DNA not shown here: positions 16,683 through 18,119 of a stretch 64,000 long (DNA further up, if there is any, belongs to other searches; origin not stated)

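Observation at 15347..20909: Tandemly duplicated, unassignable two-gene membrane module between rho and era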

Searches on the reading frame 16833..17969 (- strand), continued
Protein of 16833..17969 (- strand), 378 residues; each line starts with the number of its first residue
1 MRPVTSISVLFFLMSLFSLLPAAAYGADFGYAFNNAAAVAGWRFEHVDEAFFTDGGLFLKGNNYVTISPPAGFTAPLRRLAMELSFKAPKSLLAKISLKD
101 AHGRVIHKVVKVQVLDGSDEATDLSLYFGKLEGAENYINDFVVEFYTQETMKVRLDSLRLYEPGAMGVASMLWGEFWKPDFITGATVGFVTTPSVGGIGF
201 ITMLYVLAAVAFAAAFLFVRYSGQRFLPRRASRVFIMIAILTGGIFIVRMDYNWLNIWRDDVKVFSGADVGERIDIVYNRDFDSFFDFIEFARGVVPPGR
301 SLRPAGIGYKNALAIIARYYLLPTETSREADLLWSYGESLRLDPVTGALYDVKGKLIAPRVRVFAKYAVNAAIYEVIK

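Call 49: find_related_loci(query=A1, collection=genome_contigs, flank=8000)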
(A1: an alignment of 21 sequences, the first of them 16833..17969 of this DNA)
Query A1 (378 aa) in genome_contigs; peptide patterns used: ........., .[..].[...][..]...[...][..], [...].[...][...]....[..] (x = any residue, [..] = any of these).
141 stretches matched a pattern; 16 encode a relative of the query (tblastn E <= 1e-3); 15 distinct loci.
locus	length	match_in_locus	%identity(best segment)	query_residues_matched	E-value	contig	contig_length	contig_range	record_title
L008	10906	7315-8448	57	1-378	6e-147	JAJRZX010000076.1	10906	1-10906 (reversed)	MAG: Deltaproteobacteria bacterium isolate Dive96_bin4.244 k141_2246918, whole genome shotgun sequence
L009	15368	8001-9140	58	1-378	1e-143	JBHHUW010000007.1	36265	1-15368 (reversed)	MAG: Thermodesulfobacteriota bacterium isolate S.5.sp1_bin.25 NODE_190_length_36265_cov_9.917371, whole genome shotgun s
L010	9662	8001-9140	52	1-378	5e-131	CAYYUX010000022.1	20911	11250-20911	MAG TPA_asm: uncultured Thermodesulfobacteriota bacterium isolate SRP216583_co1_141 genome assembly, contig: NODE_1988_l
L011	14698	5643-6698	56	23-376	4e-128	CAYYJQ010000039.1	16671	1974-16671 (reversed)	MAG TPA_asm: uncultured Thermodesulfobacteriota bacterium isolate SRP216583_co1_58 genome assembly, contig: NODE_2930_le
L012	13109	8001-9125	54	1-378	4e-128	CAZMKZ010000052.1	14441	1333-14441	MAG TPA_asm: uncultured Thermodesulfobacteriota bacterium isolate SRP216583_co1_40 genome assembly, contig: NODE_3722_le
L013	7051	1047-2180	53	1-378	1e-122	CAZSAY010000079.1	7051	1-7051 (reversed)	MAG TPA_asm: uncultured Thermodesulfobacteriota bacterium isolate binchicken_co172_23 genome assembly, contig: NODE_1026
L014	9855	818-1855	53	31-376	2e-119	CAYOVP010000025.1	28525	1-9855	MAG TPA_asm: uncultured Thermodesulfobacteriota bacterium isolate binchicken_co64_71 genome assembly, contig: NODE_1059_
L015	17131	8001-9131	45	1-378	2e-111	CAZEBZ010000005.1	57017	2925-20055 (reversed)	MAG TPA_asm: uncultured Thermodesulfobacteriota bacterium isolate SRP216583_co1_91 genome assembly, contig: NODE_263_len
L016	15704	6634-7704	42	20-378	6e-83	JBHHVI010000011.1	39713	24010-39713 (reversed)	MAG: Thermodesulfobacteriota bacterium isolate S.4.sp2_bin.60 NODE_244_length_39713_cov_39.575975, whole genome shotgun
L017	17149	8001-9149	28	6-376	7e-35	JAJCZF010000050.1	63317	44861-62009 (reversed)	MAG: Deltaproteobacteria bacterium isolate OFTM14 OFTM14_49, whole genome shotgun sequence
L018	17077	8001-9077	28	6-376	7e-32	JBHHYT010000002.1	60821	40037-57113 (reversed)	MAG: Thermodesulfobacteriota bacterium isolate Maj_2_bin.32 NODE_118_length_60821_cov_7.011339, whole genome shotgun seq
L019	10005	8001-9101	28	12-378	7e-29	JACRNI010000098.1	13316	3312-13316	MAG: Deltaproteobacteria bacterium isolate NC_groundwater_1931_Pr3_S-0.2um_41_6 scaffold_307709, whole genome shotgun se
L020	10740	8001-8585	31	152-349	7e-19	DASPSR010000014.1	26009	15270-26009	MAG TPA_asm: Nitrospirota bacterium isolate SMAG_U12256 k141_743642, whole genome shotgun sequence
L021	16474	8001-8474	25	168-331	2e-12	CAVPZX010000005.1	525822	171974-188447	MAG: Nitrospirota bacterium isolate MFD03726.bin.1.73 genome assembly, contig: contig_59838, whole genome shotgun sequen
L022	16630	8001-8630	23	166-349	1e-11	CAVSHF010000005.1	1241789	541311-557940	MAG: uncultured Nitrospiraceae bacterium isolate MFD01476.bin.1.65 genome assembly, contig: contig_68, whole genome shot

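Call 55: search_protein_families(library=pfam, proteins=[L020:1460-3325:+, L020:3331-5157:+, L020:5314-6459:+, L020:6452-7510:+, L022:5912-6607:-, L021:14353-16077:-, L009:5945-7879:+, L018:6452-7882:+, L021:7069-7725:+, L022:3845-5065:-], max_evalue=0.001)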
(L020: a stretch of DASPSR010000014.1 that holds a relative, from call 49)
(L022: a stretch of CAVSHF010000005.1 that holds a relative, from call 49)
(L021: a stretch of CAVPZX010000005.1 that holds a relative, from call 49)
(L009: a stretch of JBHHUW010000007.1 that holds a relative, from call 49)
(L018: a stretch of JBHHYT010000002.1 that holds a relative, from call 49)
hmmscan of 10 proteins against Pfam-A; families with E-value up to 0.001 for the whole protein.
L020:1460-3325:+ (621 aa): 24 families
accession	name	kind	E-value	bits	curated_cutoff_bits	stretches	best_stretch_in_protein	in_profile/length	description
PF00515.34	TPR_1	-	2.3e-26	90.9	27.8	3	558-590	1-33/34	Tetratricopeptide repeat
PF13414.12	TPR_11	-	2.1e-24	85.3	26.8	4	533-572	3-42/42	TPR repeat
PF07719.23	TPR_2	-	1.3e-22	78.5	27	1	558-590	1-33/34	Tetratricopeptide repeat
PF13181.12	TPR_8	-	1.4e-19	68.9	25.7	2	558-590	1-33/34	Tetratricopeptide repeat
PF14559.12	TPR_19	-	3.9e-17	62.8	25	2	536-595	3-62/68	Tetratricopeptide repeat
PF13428.12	TPR_14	-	4.8e-16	58.1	23.5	1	559-593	2-36/44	Tetratricopeptide repeat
PF13432.12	TPR_16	-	8.1e-16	58.6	32.7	2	541-592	14-65/65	Tetratricopeptide repeat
PF13431.12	TPR_17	-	6.4e-15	54.6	24.4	0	551-578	6-33/34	Tetratricopeptide repeat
PF13424.12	TPR_12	-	3.3e-14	53.3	30.1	2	527-588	6-75/77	Tetratricopeptide repeat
PF13176.12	TPR_7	-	3e-10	39.8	27.9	0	563-591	4-32/36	Tetratricopeptide repeat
PF13174.12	TPR_6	-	8e-10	39.2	26.3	0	560-590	2-32/33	Tetratricopeptide repeat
PF24575.1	TPR_Slam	-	3e-08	34.5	35.2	0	532-578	55-101/104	Surface lipoprotein assembly modifier, N-terminal TPR repeats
PF13374.12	TPR_10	-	5e-07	30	27.5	0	492-519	4-31/42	Tetratricopeptide repeat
PF13371.12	TPR_9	-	9.3e-07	29.2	35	1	531-592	2-63/73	Tetratricopeptide repeat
PF12895.13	ANAPC3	-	1.1e-06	29.2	27.2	1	503-583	2-81/82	Anaphase-promoting complex, cyclosome, subunit 3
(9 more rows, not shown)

L020:3331-5157:+ (608 aa): 13 families
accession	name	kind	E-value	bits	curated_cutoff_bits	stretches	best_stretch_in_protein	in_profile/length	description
PF00515.34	TPR_1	-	1.1e-26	92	27.8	2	542-571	3-32/34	Tetratricopeptide repeat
PF07719.23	TPR_2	-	1.1e-25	88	27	2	542-572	3-33/34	Tetratricopeptide repeat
PF13414.12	TPR_11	-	9e-24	83.3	26.8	3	513-554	1-42/42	TPR repeat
PF13181.12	TPR_8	-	2.2e-20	71.5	25.7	1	541-571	2-32/34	Tetratricopeptide repeat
PF13432.12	TPR_16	-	3.8e-19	69.2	32.7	3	441-505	3-64/65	Tetratricopeptide repeat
PF13431.12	TPR_17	-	6e-17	60.9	24.4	0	564-595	3-34/34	Tetratricopeptide repeat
PF13424.12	TPR_12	-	1.9e-14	54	30.1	2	438-493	6-66/77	Tetratricopeptide repeat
PF13428.12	TPR_14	-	1.3e-13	50.6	23.5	0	543-582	4-43/44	Tetratricopeptide repeat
PF14559.12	TPR_19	-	2.6e-12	47.3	25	1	517-581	2-66/68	Tetratricopeptide repeat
PF13176.12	TPR_7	-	3e-08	33.5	27.9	0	441-468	5-32/36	Tetratricopeptide repeat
PF13371.12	TPR_9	-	2.9e-05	24.5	35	0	514-574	3-61/73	Tetratricopeptide repeat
PF03704.23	BTAD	-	9.8e-05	23.2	22.1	0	535-601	57-123/146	Bacterial transcriptional activator domain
PF13174.12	TPR_6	-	0.00049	21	26.3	0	545-571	5-31/33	Tetratricopeptide repeat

L020:5314-6459:+ (381 aa): 5 families
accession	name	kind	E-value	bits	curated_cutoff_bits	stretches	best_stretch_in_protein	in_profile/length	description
PF00535.33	Glycos_transf_2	-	3.9e-30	105.4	23.3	1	147-315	1-168/168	Glycosyl transferase family 2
PF04138.20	GtrA_DPMS_TM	-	6.5e-27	94.5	26.1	1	14-129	1-117/117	GtrA/DPMS, transmembrane domain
PF10111.15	Glyco_tranf_2_2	-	6.7e-10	39.3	27.3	1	147-249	1-103/276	Glycosyltransferase like family 2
PF13641.12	Glyco_tranf_2_3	-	3.2e-08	34.3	27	1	146-257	3-116/230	Glycosyltransferase like family 2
PF13704.12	Glyco_tranf_2_4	-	1.2e-05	26.1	27.5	1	154-238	2-82/98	Glycosyl transferase family 2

L020:6452-7510:+ (352 aa): 34 families (the best 25 are shown)
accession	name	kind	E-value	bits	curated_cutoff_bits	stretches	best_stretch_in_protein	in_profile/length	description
PF07719.23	TPR_2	-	4.7e-54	176.5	27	7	230-262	1-33/34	Tetratricopeptide repeat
PF13414.12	TPR_11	-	4.9e-50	167.4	26.8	6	203-244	1-42/42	TPR repeat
PF00515.34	TPR_1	-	2.4e-47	157.3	27.8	5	264-296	1-33/34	Tetratricopeptide repeat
PF13431.12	TPR_17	-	1.3e-43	144.1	24.4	5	253-284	2-33/34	Tetratricopeptide repeat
PF14559.12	TPR_19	-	6e-43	145.5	25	6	141-200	4-63/68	Tetratricopeptide repeat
PF13432.12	TPR_16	-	4.1e-41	139.4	32.7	5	133-196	2-65/65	Tetratricopeptide repeat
PF13181.12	TPR_8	-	9.5e-38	125.6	25.7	1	230-262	1-33/34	Tetratricopeptide repeat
PF13424.12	TPR_12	-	1.5e-34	118.5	30.1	4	263-328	2-75/77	Tetratricopeptide repeat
PF13428.12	TPR_14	-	1.3e-28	96.9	23.5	1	232-271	3-42/44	Tetratricopeptide repeat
PF13176.12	TPR_7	-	4.7e-24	82.8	27.9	0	232-264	1-35/36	Tetratricopeptide repeat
PF13371.12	TPR_9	-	4.7e-22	78.2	35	2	204-266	3-65/73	Tetratricopeptide repeat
PF13374.12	TPR_10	-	5e-21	74.4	27.5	1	264-291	2-29/42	Tetratricopeptide repeat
PF13174.12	TPR_6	-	1.1e-16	60.7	26.3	0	236-263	6-33/33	Tetratricopeptide repeat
PF07721.20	TPR_4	-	7e-16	57.6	27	0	163-185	2-24/26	Tetratricopeptide repeat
PF24575.1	TPR_Slam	-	7.2e-14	52.5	35.2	0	237-286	54-103/104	Surface lipoprotein assembly modifier, N-terminal TPR repeats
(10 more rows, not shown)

L022:5912-6607:- (231 aa): 3 families
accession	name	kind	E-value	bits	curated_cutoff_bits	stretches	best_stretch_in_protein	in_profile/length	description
PF00535.33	Glycos_transf_2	-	1.9e-34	119.5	23.3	1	8-169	1-166/168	Glycosyl transferase family 2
PF10111.15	Glyco_tranf_2_2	-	2.9e-06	27.4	27.3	1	8-95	1-94/276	Glycosyltransferase like family 2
PF13641.12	Glyco_tranf_2_3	-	1.8e-05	25.3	27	1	7-93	3-97/230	Glycosyltransferase like family 2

L021:14353-16077:- (574 aa): 10 families
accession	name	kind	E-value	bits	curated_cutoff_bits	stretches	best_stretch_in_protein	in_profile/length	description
PF13414.12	TPR_11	-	6.8e-10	38.9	26.8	1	512-543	11-42/42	TPR repeat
PF07719.23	TPR_2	-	7.2e-10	38.7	27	1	529-562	1-34/34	Tetratricopeptide repeat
PF00515.34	TPR_1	-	8.8e-08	32.1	27.8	0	529-561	1-33/34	Tetratricopeptide repeat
PF14559.12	TPR_19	-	1.9e-07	31.7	25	1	521-569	17-65/68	Tetratricopeptide repeat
PF13432.12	TPR_16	-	4e-07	30.8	32.7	1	511-561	13-63/65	Tetratricopeptide repeat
PF13181.12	TPR_8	-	6.6e-06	26.3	25.7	1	529-562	1-34/34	Tetratricopeptide repeat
PF13428.12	TPR_14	-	2e-05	25.3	23.5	0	530-571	2-43/44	Tetratricopeptide repeat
PF13431.12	TPR_17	-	2e-05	25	24.4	0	521-549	5-33/34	Tetratricopeptide repeat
PF13371.12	TPR_9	-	3.2e-05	24.3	35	1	510-568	10-68/73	Tetratricopeptide repeat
PF14853.12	Fis1_TPR_C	-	0.00032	21.3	25.3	1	530-568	2-40/53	Fis1 C-terminal tetratricopeptide repeat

L009:5945-7879:+ (644 aa): 1 family
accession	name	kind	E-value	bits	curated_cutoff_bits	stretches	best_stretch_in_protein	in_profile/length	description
PF02554.20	CstA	-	3.9e-213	709.6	27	1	35-574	1-560/560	Carbon starvation protein CstA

L018:6452-7882:+ (476 aa): 0 families

L021:7069-7725:+ (218 aa): 3 families
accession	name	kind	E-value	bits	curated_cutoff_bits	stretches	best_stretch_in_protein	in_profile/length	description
PF00730.31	HhH-GPD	-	1.1e-24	87.2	26.2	1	40-174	1-107/108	HhH-GPD superfamily base excision DNA repair protein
PF00633.29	HHH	-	8.5e-09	35.3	24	1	105-131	1-27/30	Helix-hairpin-helix motif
PF10576.14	EndIII_4Fe-2S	-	0.00026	21.6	20.5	1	193-209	1-17/17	Iron-sulfur binding domain of endonuclease III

L022:3845-5065:- (406 aa): 29 families (the best 25 are shown)
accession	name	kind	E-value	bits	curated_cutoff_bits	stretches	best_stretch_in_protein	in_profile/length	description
PF00515.34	TPR_1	-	9.4e-79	256.7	27.8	8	109-141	2-34/34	Tetratricopeptide repeat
PF07719.23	TPR_2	-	2.8e-67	217.8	27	7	109-140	2-33/34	Tetratricopeptide repeat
PF13414.12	TPR_11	-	9.8e-63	208.1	26.8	8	285-323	1-39/42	TPR repeat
PF13181.12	TPR_8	-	9.2e-62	200.4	25.7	6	109-140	2-33/34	Tetratricopeptide repeat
PF13431.12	TPR_17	-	5.5e-51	167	24.4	6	96-128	1-33/34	Tetratricopeptide repeat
PF13424.12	TPR_12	-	3.9e-36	123.5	30.1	3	209-274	2-75/77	Tetratricopeptide repeat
PF13432.12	TPR_16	-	1.5e-34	118.4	32.7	4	249-310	2-63/65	Tetratricopeptide repeat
PF13371.12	TPR_9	-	1e-33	115.6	35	2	191-243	10-62/73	Tetratricopeptide repeat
PF13174.12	TPR_6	-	1.8e-29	100.8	26.3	0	109-140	1-32/33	Tetratricopeptide repeat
PF14559.12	TPR_19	-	6.6e-26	90.9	25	1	258-314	5-61/68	Tetratricopeptide repeat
PF13428.12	TPR_14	-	3.5e-22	77.1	23.5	0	109-149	2-42/44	Tetratricopeptide repeat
PF25575.1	TPR_BSK1_C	-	4.9e-19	68.8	42.2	2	122-180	56-115/118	Serine/threonine-protein kinase BSK1-like, TPR repeats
PF10516.15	SHNi-TPR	-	1.3e-17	63.5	21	0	124-138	17-31/38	SHNi-TPR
PF23914.1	TPR_CcmH_CycH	-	7.7e-16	58.8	42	0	64-109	40-85/158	Cytochrome c-type biogenesis protein H TPR domain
PF13374.12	TPR_10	-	6.5e-12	45.5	27.5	0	113-137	7-31/42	Tetratricopeptide repeat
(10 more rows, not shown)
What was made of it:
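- Closest known: Multi-component. Same: In Nitrospirota L020 a GtrA+GT2 fusion lies just upstream of the A-B pair, separated from A by one TPR gene (call 55).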

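Call 68: search_protein_families(library=pfam, proteins=[P0191, P0192, P0194, P0195, P0198, P0202, P0203, P0207, P0211, P0216], max_evalue=0.01)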
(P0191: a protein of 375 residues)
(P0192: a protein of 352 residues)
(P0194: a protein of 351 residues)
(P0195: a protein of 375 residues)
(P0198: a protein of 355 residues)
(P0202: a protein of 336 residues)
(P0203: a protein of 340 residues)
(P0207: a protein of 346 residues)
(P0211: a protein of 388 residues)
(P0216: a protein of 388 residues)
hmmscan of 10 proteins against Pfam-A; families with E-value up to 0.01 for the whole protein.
P0191 (375 aa): 0 families

P0192 (352 aa): 0 families

P0194 (351 aa): 1 family
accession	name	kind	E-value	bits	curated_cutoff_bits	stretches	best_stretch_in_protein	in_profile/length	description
PF04838.17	Baculo_LEF5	-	0.0046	17.5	25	1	263-323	8-67/156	Baculoviridae late expression factor 5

P0195 (375 aa): 0 families

P0198 (355 aa): 2 families
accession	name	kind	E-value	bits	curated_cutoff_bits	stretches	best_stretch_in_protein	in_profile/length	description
PF20237.3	DUF6594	-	0.0017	18.8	30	1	168-236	154-218/238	Family of unknown function (DUF6594)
PF05493.18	ATP_synt_H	-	0.006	17.5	25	0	198-238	7-47/62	ATP synthase subunit H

P0202 (336 aa): 0 families

P0203 (340 aa): 1 family
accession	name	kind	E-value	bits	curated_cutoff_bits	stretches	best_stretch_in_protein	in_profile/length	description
PF13567.11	DUF4131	-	0.0021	18.2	31.6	1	173-234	3-63/165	Domain of unknown function (DUF4131)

P0207 (346 aa): 0 families

P0211 (388 aa): 0 families

P0216 (388 aa): 0 families

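Call 69: list_cluster_members(proteins=[P0184, P0182, P0137, P0192, P0203, window:16833-17969:-])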
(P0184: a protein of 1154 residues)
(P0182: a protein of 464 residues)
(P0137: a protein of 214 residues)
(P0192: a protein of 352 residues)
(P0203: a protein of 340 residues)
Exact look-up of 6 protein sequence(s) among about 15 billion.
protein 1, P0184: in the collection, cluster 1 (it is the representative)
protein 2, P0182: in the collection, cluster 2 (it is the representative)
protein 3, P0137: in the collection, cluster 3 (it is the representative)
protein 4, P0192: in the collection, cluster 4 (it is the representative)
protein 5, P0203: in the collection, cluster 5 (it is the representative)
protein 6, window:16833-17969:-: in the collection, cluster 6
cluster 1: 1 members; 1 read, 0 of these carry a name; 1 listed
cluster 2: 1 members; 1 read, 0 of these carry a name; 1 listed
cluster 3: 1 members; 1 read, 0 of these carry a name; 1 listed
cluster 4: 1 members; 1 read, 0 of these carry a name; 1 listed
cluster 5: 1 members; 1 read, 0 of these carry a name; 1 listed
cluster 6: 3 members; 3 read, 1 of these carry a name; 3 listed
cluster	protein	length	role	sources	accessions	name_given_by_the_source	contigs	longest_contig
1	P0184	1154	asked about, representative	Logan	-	-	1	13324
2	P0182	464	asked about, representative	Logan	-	-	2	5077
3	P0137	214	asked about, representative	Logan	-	-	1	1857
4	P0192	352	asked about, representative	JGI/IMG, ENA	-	-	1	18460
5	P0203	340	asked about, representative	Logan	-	-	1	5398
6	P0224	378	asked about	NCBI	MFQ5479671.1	MAG: hypothetical protein ACE5DW_00145 [Thermodesulfobacteriota bacterium]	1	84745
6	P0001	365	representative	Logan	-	-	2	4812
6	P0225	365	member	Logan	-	-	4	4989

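Call 70: find_encoding_contigs(protein=P0184, flank=6000, max_places=1)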
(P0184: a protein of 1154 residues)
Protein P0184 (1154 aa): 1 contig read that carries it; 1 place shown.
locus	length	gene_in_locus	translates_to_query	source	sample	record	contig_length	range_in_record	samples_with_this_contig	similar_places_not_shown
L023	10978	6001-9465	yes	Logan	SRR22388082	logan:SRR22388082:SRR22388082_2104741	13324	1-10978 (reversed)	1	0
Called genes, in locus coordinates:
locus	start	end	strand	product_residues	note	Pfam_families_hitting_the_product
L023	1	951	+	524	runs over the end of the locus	PF05199:GMC_oxred_C (weak)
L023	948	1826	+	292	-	PF01370:Epimerase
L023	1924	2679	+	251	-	PF13489:Methyltransf_23, PF13649:Methyltransf_25, PF13847:Methyltransf_31, PF08241:Methyltransf_11, PF08242:Methyltransf_12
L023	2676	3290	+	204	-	PF12710:HAD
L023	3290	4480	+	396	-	PF02655:ATP-grasp_3, PF15632:ATPgrasp_Ter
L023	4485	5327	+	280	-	PF01522:Polysacc_deac_1, PF11959:DUF3473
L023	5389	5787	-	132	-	PF07719:TPR_2 (weak), PF00515:TPR_1 (weak)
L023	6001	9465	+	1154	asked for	PF13431:TPR_17 (faint), PF13432:TPR_16 (faint), PF14559:TPR_19 (faint), PF23914:TPR_CcmH_CycH (faint), PF13424:TPR_12 (weak), PF00515:TPR_1 (weak), PF13414:TPR_11 (weak), PF00515:TPR_1, +7 more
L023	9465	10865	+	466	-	-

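Call 71: find_encoding_contigs(protein=P0192, flank=6000, max_places=1)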
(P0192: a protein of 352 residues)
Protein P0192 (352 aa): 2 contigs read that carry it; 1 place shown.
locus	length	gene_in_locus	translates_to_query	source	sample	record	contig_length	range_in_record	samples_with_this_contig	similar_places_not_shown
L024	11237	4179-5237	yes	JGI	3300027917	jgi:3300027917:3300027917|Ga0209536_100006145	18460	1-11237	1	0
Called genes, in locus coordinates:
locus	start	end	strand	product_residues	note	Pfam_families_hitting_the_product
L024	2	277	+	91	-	?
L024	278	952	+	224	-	PF13489:Methyltransf_23, PF03141:Methyltransf_29 (weak), PF01209:Ubie_methyltran (weak), PF07021:MetW, PF13847:Methyltransf_31, PF08241:Methyltransf_11, PF08242:Methyltransf_12, PF13649:Methyltransf_25, +1 more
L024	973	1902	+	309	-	PF13641:Glyco_tranf_2_3, PF00535:Glycos_transf_2, PF10111:Glyco_tranf_2_2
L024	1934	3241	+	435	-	PF02558:ApbA, PF03721:UDPG_MGDP_dh_N, PF00984:UDPG_MGDP_dh, PF03720:UDPG_MGDP_dh_C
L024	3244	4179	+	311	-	PF01073:3Beta_HSD, PF01370:Epimerase, PF02719:Polysacc_synt_2 (faint), PF04321:RmlD_sub_bind (weak), PF16363:GDP_Man_Dehyd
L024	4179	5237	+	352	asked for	-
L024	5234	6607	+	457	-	-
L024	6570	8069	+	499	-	PF13231:PMT_2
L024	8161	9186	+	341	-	PF01073:3Beta_HSD, PF01370:Epimerase, PF02719:Polysacc_synt_2, PF04321:RmlD_sub_bind, PF07993:NAD_binding_4 (faint), PF13460:NAD_binding_10, PF16363:GDP_Man_Dehyd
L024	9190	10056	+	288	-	PF01073:3Beta_HSD, PF01370:Epimerase, PF04321:RmlD_sub_bind, PF02719:Polysacc_synt_2, PF16363:GDP_Man_Dehyd, PF07993:NAD_binding_4 (weak)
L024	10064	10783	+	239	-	PF00483:NTP_transferase, PF12804:NTP_transf_3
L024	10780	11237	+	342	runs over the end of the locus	PF01073:3Beta_HSD, PF01370:Epimerase, PF02719:Polysacc_synt_2, PF04321:RmlD_sub_bind, PF07993:NAD_binding_4, PF16363:GDP_Man_Dehyd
